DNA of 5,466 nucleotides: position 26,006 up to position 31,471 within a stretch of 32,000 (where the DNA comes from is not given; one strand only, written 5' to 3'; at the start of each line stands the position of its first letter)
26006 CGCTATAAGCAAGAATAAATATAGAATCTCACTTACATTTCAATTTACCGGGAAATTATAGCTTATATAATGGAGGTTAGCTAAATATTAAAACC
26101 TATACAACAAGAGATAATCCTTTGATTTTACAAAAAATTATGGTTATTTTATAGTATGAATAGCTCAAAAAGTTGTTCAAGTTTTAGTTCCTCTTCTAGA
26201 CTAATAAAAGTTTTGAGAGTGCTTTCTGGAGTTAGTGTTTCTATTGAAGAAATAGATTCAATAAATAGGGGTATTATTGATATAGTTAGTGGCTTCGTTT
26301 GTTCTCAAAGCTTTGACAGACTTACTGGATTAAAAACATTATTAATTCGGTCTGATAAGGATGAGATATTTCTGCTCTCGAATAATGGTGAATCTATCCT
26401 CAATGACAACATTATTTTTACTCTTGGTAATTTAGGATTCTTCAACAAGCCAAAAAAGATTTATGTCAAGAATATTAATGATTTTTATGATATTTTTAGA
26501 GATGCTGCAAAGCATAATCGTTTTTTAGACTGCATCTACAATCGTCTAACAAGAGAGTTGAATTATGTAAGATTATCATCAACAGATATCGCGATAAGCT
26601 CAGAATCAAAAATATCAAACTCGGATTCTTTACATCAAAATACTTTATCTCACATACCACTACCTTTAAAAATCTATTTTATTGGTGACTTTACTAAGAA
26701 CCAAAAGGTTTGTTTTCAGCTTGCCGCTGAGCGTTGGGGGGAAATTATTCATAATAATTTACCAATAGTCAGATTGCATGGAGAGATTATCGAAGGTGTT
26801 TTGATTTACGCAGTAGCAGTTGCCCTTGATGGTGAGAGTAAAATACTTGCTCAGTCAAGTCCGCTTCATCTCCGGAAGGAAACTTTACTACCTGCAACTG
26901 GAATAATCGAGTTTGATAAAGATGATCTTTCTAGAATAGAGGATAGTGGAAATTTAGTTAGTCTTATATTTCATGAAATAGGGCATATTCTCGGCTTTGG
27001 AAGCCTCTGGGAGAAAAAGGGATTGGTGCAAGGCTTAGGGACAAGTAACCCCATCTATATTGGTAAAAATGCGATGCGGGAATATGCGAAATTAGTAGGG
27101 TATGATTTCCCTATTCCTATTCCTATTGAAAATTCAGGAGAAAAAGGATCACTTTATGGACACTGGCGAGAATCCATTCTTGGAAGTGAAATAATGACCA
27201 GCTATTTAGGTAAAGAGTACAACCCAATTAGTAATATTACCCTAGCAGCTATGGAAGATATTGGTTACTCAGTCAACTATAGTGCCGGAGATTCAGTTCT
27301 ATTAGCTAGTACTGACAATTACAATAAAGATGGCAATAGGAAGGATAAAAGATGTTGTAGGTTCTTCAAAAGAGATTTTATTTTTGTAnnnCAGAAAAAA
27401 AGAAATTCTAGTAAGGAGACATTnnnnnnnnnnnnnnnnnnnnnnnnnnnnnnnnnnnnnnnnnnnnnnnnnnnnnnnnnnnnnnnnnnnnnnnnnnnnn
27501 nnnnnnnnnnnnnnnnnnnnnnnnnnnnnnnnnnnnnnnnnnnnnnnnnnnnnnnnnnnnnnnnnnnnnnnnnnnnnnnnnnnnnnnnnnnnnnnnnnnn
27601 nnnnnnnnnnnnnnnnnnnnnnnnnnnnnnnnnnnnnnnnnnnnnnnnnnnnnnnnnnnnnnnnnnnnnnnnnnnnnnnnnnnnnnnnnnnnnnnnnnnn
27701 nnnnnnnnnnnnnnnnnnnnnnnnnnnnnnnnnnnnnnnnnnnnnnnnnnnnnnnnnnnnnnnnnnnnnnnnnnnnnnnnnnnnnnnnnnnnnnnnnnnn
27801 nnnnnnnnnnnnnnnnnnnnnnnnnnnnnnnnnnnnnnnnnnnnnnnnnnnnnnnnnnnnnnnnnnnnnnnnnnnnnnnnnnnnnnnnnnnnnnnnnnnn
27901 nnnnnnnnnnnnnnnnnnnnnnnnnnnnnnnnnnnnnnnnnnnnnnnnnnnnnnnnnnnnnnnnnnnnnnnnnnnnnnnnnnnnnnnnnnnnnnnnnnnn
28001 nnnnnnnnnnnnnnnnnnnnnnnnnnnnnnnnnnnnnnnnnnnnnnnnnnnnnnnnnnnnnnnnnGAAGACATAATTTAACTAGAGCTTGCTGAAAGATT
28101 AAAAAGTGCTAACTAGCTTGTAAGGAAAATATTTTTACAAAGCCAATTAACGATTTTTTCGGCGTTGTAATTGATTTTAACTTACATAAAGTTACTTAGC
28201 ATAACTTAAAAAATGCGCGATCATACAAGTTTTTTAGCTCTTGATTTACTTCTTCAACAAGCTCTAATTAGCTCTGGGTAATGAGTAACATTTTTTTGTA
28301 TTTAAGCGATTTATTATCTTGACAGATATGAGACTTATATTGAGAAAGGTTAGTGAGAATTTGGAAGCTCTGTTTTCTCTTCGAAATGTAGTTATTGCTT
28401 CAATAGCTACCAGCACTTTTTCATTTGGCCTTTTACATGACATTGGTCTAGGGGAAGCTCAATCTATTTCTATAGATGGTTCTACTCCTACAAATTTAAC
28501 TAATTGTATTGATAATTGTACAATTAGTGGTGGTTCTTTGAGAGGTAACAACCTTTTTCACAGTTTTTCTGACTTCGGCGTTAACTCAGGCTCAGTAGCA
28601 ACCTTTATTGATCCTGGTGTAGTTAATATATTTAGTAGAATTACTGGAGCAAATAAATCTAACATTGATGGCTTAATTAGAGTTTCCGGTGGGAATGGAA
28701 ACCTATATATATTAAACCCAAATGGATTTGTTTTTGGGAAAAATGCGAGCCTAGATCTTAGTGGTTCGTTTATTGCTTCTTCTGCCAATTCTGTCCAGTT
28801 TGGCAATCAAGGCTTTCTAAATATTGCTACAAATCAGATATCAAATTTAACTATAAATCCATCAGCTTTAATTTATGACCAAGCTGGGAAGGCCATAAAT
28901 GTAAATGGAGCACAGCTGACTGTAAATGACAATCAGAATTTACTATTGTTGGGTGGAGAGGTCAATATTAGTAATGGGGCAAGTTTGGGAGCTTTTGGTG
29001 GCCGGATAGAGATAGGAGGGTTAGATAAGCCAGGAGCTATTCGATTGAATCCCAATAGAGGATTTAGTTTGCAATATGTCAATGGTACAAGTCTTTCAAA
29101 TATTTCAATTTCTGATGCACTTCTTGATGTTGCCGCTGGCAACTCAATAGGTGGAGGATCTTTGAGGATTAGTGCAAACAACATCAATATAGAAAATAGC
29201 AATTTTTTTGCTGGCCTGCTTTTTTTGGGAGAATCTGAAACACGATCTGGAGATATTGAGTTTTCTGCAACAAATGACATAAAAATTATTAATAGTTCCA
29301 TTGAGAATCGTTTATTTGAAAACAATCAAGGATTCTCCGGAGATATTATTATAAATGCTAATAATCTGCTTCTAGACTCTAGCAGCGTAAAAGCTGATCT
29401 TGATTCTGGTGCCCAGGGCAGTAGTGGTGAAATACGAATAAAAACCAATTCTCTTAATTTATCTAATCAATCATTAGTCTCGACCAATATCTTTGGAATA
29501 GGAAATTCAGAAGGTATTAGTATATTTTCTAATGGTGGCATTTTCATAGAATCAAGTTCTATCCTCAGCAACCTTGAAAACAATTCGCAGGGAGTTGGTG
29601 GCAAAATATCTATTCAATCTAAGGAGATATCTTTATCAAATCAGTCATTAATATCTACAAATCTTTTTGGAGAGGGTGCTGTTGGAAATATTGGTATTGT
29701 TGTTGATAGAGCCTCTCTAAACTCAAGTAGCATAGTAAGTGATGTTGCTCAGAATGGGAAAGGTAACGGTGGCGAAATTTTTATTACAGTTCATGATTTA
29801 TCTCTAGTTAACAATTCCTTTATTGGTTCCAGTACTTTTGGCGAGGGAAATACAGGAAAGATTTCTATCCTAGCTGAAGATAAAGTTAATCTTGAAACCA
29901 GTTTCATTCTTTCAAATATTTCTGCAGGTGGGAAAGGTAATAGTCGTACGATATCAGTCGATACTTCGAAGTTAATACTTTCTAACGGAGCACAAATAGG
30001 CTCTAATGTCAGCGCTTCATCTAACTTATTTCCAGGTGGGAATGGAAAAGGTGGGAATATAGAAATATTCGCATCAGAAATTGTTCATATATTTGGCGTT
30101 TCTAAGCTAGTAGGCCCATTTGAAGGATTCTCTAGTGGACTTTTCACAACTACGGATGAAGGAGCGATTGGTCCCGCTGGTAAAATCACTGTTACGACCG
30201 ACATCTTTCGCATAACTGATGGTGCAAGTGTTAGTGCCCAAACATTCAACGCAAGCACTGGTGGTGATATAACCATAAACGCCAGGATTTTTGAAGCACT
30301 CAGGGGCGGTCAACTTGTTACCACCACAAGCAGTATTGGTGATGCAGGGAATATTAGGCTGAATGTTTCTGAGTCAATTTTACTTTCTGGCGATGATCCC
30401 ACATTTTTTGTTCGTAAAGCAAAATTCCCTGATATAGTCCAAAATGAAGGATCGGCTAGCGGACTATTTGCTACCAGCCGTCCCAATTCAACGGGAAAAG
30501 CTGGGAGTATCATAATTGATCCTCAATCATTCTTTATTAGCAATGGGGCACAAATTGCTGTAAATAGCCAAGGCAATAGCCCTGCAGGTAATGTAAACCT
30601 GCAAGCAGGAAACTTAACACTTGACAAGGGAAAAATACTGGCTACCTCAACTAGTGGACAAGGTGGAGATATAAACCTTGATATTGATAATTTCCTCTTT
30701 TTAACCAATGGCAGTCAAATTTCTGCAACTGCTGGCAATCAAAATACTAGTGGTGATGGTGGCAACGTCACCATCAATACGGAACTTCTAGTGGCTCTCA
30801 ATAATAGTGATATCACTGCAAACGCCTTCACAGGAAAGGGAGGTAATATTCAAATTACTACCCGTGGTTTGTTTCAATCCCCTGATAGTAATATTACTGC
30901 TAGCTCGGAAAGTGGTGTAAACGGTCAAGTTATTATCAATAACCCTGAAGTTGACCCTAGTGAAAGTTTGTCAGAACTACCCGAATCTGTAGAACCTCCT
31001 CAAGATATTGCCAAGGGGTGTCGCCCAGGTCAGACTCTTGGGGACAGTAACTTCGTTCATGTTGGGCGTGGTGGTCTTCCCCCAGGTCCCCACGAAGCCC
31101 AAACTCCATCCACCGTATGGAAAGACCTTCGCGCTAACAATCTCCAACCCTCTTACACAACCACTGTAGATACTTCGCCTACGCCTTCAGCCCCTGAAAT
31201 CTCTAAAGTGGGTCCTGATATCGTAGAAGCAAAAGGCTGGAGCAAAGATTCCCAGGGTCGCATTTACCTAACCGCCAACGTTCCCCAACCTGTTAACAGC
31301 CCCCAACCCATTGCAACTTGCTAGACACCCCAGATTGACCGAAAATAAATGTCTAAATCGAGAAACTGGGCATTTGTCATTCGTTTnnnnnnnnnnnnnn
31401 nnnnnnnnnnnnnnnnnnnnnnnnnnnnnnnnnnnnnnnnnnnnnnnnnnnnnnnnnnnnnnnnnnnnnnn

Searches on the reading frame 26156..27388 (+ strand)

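Call 6: search_protein_families(library=pfam, proteins=[window:26156-27388:+], max_evalue=0.01)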
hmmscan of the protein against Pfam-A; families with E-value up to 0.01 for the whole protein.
window:26156-27388:+ (411 aa): 2 families
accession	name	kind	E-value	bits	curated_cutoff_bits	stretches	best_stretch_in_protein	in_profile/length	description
PF01457.22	Peptidase_M8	-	9.3e-10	38.2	21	1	218-381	170-335/529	Leishmanolysin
PF00413.30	Peptidase_M10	-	0.0019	18.6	24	1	223-282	66-123/159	Matrixin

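Call 12: search_protein_families(library=ncbifam, proteins=[window:26156-27388:+], max_evalue=0.1)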
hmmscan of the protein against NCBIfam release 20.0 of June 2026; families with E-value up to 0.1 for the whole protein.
window:26156-27388:+ (411 aa): 2 families
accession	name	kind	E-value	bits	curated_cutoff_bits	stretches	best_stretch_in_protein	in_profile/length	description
NF038122.1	metallo_LGF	subfamily_domain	1.2e-07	32.1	80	1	266-290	142-166/274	NF038122 family metalloprotease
TIGR03692.1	ATP_dep_HslV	equivalog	0.059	13.1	157.75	1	56-96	88-128/171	HslVU peptidase proteolytic subunit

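Call 88: search_protein_families(library=padloc, proteins=[window:26156-27388:+], max_evalue=0.01)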
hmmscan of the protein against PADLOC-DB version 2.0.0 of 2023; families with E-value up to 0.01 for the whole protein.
window:26156-27388:+ (411 aa): 0 families

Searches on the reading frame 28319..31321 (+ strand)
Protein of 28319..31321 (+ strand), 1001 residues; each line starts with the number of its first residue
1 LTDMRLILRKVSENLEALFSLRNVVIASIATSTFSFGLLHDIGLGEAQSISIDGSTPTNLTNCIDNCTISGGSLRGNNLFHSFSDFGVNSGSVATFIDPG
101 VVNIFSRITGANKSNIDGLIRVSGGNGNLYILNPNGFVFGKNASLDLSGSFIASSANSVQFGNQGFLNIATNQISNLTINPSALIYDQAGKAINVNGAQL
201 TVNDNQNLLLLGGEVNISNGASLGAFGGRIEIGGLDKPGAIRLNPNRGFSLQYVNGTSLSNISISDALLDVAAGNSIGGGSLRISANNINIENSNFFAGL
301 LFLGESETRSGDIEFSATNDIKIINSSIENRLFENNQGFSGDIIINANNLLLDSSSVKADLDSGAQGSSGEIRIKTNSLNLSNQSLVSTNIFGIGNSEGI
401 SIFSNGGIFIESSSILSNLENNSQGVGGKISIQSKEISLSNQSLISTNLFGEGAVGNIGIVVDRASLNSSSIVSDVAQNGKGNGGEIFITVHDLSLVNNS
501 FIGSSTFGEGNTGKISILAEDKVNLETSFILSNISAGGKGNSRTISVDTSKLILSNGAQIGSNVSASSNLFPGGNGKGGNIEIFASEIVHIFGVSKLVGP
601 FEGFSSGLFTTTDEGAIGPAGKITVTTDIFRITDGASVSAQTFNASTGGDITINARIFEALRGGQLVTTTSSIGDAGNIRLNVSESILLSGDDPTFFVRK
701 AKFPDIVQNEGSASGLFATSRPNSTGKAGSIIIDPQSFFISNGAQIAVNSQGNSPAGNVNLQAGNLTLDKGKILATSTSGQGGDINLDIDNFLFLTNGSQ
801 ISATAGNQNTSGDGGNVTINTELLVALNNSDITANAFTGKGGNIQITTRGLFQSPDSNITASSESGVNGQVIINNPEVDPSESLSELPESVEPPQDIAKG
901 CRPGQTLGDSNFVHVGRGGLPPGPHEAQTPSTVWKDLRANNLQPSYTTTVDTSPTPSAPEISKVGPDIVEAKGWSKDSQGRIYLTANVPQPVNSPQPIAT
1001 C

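Call 6: search_protein_families(library=pfam, proteins=[window:28319-31321:+], max_evalue=0.01)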
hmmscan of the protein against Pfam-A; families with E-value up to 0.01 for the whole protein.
window:28319-31321:+ (1001 aa): 1 family
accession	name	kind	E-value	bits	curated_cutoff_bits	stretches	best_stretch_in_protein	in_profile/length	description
PF05860.19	TPS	-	9.6e-38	131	33.5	1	50-278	3-246/252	TPS secretion domain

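Call 12: search_protein_families(library=ncbifam, proteins=[window:28319-31321:+], max_evalue=0.1)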
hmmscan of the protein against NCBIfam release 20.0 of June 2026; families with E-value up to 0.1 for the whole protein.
window:28319-31321:+ (1001 aa): 1 family
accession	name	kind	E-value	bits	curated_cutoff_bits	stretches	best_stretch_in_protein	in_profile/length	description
TIGR01901.1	adhes_NPXG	domain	3.9e-18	65.1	29.1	1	80-157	1-78/79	filamentous hemagglutinin N-terminal domain-containing protein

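Call 88: search_protein_families(library=padloc, proteins=[window:28319-31321:+], max_evalue=0.01)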
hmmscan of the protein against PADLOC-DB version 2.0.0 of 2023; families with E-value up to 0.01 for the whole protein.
window:28319-31321:+ (1001 aa): 0 families
